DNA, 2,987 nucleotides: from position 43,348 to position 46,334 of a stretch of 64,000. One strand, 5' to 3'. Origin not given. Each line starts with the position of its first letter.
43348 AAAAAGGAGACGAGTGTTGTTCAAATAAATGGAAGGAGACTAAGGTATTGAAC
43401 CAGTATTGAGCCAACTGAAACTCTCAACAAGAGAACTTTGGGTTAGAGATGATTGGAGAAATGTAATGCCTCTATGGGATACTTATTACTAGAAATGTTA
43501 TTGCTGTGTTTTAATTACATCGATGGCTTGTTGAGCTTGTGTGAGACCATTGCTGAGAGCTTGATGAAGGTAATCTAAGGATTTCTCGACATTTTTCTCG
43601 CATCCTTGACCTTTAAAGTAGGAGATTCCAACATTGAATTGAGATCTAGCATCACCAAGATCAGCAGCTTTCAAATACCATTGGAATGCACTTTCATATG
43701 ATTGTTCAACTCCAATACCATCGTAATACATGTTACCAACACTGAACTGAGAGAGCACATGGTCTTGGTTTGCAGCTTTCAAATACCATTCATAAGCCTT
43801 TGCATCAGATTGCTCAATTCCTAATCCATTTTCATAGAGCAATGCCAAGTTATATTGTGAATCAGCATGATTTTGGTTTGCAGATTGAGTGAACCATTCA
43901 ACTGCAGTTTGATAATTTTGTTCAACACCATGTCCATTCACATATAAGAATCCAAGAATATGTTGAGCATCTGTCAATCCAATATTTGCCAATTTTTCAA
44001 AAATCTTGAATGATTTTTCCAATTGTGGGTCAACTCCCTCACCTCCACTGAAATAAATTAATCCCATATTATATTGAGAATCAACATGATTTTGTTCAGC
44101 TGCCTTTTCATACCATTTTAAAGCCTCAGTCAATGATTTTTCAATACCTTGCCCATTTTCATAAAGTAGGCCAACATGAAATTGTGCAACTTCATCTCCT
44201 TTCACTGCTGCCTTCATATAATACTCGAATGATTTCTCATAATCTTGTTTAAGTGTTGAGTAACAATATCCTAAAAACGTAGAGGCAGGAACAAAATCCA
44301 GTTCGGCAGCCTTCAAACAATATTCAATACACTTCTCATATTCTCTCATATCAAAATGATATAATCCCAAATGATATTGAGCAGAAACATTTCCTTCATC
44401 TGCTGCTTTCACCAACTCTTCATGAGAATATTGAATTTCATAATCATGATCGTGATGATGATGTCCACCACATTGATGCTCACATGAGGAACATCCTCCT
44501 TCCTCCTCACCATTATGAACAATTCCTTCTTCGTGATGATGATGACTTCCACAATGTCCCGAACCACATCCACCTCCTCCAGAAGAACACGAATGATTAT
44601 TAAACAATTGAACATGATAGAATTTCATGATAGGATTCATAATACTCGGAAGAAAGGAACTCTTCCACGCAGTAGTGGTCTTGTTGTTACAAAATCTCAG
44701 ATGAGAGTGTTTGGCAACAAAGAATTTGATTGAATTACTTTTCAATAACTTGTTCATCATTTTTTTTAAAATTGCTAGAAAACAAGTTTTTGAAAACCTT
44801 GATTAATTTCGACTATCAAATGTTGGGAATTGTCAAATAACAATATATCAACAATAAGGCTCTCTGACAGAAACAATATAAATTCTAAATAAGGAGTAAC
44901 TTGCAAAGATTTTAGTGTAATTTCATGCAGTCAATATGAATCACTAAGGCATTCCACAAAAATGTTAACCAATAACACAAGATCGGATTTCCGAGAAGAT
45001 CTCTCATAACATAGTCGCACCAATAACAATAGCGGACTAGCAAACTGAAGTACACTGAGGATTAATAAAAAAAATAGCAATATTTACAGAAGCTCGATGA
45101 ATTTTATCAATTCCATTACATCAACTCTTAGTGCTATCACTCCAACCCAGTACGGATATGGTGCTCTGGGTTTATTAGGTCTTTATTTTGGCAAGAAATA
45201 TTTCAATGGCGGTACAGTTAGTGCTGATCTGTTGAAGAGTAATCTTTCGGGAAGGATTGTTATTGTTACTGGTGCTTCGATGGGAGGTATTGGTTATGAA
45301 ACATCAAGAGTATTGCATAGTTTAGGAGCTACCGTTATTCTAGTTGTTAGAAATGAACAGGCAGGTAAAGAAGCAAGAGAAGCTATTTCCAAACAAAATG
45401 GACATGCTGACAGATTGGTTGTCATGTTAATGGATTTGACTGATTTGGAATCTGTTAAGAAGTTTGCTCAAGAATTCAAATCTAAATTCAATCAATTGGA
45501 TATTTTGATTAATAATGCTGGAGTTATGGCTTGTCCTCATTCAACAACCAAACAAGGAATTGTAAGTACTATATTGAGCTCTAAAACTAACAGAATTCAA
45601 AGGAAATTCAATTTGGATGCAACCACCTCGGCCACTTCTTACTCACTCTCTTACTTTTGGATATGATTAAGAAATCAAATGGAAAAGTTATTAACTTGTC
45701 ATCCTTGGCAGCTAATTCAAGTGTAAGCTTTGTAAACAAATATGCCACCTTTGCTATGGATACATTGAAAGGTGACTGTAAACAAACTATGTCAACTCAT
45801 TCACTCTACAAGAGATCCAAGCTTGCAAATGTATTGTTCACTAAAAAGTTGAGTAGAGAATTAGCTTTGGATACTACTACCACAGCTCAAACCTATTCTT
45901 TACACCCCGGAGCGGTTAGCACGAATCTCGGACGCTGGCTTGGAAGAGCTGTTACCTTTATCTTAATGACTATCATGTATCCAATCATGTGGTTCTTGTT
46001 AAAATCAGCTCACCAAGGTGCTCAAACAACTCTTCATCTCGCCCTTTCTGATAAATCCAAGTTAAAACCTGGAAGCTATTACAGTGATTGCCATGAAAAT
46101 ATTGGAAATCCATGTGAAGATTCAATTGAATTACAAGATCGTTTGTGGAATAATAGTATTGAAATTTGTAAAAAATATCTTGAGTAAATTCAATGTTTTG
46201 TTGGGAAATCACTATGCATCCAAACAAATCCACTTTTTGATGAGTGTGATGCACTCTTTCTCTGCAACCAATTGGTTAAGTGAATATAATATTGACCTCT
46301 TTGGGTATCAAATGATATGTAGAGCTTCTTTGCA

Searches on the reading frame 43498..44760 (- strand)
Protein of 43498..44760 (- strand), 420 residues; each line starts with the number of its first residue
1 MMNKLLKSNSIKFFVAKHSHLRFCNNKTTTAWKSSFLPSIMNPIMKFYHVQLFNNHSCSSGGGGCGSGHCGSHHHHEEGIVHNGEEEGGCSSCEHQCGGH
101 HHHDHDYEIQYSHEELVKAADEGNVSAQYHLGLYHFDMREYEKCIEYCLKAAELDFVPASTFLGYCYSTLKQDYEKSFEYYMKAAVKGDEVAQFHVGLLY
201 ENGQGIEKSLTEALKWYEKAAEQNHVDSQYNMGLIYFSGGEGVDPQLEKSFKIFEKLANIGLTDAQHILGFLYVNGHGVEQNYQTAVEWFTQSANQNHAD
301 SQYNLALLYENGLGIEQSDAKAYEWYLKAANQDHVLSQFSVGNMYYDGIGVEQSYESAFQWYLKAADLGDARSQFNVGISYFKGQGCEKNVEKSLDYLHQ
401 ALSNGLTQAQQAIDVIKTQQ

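Call 11: search_protein_families(library=pfam, proteins=[window:43498-44760:-], max_evalue=0.001)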
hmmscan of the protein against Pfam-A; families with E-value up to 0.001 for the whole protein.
window:43498-44760:- (420 aa): 5 families
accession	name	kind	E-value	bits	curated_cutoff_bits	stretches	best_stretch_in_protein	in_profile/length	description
PF08238.18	Sel1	-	1.3e-64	212.7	30.7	5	299-334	1-36/36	Sel1 repeat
PF23310.1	TPR_27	-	4.5e-06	26.7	27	0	210-259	45-93/110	Plant tetratrico peptide repeats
PF13424.12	TPR_12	-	9.1e-05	23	30.1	0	127-174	5-55/77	Tetratricopeptide repeat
PF00515.34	TPR_1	-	0.00015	21.9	27.8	1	127-155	3-31/34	Tetratricopeptide repeat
PF13432.12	TPR_16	-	0.00032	21.5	32.7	0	320-369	17-61/65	Tetratricopeptide repeat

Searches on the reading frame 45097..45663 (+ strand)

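Call 12: search_protein_families(library=pfam, proteins=[window:45097-45663:+], max_evalue=0.001)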
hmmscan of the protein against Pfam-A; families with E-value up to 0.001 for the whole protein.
window:45097-45663:+ (189 aa): 3 families
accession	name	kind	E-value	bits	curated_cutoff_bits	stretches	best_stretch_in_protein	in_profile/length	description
PF00106.31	adh_short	-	3.5e-19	69.5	26.6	1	54-149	2-88/195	short chain dehydrogenase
PF13561.12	adh_short_C2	-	7.3e-14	52.3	27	1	62-146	5-84/236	Enoyl-(Acyl carrier protein) reductase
PF08659.16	KR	-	6.2e-08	33.2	22.6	1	55-145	3-93/180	KR domain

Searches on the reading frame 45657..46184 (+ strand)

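Call 12: search_protein_families(library=pfam, proteins=[window:45657-46184:+], max_evalue=0.001)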
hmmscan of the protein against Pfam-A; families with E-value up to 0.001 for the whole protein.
window:45657-46184:+ (176 aa): 1 family
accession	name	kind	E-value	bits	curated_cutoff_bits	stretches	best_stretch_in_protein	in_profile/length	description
PF00106.31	adh_short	-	8.9e-06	25.8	26.6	0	3-31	123-151/195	short chain dehydrogenase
